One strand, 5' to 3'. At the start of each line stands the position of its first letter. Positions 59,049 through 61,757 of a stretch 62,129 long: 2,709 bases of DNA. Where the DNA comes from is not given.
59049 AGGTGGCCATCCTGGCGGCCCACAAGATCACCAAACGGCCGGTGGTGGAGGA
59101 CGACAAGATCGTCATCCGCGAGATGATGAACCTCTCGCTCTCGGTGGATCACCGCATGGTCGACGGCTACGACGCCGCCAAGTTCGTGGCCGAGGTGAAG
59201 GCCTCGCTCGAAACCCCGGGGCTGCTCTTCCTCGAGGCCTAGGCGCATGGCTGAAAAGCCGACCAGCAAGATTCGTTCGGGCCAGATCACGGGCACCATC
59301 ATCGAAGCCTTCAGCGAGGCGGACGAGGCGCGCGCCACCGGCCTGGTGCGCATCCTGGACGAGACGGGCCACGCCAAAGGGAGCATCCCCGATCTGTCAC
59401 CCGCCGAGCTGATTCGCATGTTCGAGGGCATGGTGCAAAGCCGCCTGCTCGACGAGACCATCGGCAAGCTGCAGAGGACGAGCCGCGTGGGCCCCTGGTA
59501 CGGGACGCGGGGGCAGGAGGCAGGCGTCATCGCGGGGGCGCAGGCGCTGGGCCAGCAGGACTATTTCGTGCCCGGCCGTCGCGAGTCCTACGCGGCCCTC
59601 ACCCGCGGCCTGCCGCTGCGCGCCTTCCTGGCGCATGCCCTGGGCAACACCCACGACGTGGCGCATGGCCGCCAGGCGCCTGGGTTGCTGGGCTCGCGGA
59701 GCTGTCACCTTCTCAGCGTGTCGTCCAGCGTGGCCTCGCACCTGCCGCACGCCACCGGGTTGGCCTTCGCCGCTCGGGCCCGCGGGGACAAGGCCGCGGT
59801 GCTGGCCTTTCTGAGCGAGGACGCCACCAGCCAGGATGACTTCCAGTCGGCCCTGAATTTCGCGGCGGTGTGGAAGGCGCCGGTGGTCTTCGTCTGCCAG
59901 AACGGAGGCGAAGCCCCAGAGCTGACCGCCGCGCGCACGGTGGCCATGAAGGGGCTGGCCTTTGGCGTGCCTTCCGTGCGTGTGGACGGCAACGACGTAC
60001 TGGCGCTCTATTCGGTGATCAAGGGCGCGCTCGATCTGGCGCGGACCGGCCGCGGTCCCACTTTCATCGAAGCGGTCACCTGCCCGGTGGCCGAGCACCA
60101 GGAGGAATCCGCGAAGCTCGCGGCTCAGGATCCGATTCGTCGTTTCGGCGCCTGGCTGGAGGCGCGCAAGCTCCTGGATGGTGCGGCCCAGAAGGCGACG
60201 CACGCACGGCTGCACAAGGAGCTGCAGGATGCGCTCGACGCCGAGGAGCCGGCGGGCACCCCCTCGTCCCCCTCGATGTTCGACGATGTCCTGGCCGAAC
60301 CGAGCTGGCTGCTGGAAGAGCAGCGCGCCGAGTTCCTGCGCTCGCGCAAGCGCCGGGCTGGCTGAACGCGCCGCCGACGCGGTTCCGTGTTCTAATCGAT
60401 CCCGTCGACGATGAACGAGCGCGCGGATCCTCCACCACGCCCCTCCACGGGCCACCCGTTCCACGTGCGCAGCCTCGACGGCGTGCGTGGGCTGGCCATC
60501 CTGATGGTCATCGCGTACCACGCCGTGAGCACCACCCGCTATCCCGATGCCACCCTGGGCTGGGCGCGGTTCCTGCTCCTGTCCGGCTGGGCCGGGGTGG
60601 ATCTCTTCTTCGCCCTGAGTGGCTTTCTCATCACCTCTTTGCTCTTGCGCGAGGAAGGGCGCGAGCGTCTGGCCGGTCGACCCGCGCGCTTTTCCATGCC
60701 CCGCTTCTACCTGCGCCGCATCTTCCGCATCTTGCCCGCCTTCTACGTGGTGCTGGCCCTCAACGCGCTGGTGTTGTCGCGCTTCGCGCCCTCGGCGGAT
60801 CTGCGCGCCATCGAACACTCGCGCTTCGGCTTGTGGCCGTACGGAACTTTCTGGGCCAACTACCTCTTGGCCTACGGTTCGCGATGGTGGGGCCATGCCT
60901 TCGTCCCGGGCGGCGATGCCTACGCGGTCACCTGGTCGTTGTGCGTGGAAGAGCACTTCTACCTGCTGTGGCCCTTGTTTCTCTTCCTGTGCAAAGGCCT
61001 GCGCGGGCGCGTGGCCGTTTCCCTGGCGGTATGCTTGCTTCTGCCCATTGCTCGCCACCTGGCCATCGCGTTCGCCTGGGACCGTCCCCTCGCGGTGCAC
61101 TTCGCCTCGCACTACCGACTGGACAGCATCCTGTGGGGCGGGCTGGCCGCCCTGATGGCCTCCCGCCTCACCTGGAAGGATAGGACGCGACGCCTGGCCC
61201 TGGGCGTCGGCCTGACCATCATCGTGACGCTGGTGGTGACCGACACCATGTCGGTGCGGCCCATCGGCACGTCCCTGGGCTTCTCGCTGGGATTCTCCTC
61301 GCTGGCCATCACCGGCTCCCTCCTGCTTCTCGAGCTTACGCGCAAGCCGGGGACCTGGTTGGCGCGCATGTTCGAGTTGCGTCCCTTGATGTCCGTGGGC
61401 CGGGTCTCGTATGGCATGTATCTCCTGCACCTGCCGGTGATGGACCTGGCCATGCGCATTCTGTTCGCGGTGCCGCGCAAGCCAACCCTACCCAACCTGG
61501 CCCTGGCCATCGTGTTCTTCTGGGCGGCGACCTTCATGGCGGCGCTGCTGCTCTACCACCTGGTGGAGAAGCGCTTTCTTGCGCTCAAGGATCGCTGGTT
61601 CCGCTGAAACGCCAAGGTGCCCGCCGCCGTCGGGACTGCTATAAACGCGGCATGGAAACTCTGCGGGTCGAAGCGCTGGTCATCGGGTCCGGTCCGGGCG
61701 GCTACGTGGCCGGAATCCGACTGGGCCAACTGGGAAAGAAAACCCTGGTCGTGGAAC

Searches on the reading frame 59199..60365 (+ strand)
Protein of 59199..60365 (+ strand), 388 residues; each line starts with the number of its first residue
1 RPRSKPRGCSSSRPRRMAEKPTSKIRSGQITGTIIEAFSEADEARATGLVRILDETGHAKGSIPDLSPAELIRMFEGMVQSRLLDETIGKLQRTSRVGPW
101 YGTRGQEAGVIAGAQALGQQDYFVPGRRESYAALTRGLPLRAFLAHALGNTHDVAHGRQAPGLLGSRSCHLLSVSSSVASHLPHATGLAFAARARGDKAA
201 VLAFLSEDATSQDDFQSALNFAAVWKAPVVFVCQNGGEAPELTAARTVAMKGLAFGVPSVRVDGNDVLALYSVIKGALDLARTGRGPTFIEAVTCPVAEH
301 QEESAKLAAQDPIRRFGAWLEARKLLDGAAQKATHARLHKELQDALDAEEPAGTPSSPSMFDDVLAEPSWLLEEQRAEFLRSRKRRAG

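Call 52: search_protein_families(library=pfam, proteins=[window:59199-60365:+], max_evalue=0.0001)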
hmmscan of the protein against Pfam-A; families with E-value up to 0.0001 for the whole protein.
window:59199-60365:+ (388 aa): 1 family
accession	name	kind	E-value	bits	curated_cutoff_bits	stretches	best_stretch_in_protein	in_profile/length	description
PF00676.26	E1_dh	-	6.3e-44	150.6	22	1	78-351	4-293/300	Dehydrogenase E1 component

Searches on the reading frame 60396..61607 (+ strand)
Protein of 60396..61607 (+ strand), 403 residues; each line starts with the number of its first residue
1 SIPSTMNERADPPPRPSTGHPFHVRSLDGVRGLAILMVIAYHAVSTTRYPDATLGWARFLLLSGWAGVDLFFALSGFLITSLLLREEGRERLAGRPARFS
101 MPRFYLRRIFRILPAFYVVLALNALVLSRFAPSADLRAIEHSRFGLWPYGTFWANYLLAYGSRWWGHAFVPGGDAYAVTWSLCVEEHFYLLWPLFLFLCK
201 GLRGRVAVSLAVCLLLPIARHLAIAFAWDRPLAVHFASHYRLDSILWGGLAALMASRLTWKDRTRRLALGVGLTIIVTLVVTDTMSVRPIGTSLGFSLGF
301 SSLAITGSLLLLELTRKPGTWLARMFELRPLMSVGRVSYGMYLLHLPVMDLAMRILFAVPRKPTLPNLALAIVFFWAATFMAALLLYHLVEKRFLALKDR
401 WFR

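Call 52: search_protein_families(library=pfam, proteins=[window:60396-61607:+], max_evalue=0.0001)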
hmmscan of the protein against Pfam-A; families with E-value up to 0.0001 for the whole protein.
window:60396-61607:+ (403 aa): 1 family
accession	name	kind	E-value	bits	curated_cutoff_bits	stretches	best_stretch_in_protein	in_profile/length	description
PF01757.29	Acyl_transf_3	-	1.4e-28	100.4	31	1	25-384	2-323/326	Acyltransferase domain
